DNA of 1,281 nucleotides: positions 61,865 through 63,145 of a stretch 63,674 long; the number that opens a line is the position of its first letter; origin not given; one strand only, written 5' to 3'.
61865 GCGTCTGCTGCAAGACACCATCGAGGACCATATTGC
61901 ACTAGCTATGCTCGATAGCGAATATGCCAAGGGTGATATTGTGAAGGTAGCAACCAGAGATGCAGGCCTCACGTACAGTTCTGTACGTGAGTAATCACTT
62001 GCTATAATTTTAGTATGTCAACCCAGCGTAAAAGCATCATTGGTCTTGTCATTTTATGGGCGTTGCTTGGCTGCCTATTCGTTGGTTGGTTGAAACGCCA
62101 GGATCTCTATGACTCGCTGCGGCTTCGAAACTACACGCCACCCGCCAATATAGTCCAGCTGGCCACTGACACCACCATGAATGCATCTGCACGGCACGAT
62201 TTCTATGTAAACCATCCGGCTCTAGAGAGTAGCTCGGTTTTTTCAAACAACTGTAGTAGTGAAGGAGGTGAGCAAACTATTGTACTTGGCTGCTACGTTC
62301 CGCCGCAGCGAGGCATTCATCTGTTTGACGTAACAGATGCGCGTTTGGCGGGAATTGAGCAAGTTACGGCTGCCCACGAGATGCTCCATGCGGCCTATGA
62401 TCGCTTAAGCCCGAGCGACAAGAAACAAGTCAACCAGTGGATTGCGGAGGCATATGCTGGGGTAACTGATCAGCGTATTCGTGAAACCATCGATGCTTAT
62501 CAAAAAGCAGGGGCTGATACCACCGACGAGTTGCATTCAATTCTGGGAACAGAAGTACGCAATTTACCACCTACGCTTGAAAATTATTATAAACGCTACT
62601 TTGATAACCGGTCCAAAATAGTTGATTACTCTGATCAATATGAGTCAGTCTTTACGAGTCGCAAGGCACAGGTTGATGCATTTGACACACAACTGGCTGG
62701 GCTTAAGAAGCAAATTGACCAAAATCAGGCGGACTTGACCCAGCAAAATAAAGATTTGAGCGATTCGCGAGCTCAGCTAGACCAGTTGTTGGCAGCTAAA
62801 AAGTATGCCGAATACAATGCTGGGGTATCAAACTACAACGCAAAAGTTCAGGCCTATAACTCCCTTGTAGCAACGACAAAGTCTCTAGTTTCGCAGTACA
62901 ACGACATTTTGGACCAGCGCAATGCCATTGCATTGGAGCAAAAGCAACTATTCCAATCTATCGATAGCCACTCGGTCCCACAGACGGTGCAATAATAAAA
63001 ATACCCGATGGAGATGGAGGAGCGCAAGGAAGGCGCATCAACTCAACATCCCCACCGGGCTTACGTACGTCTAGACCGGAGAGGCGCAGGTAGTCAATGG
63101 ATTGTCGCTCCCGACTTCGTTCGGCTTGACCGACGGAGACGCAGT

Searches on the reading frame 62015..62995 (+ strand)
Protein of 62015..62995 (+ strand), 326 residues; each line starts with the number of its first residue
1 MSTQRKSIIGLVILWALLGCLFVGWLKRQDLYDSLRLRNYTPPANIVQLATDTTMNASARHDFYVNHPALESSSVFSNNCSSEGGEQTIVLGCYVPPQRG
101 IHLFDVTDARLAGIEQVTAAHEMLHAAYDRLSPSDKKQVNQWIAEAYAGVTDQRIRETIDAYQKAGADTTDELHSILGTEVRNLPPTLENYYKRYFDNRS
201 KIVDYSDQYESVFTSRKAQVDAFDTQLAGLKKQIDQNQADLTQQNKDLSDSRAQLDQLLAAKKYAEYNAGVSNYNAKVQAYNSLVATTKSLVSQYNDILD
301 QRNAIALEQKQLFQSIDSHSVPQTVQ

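Call 54: find_encoding_contigs(protein=window:62015-62995:+, flank=10000, max_places=3)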
Protein window:62015-62995:+ (326 aa): no gene with exactly this product is on record in the collection.
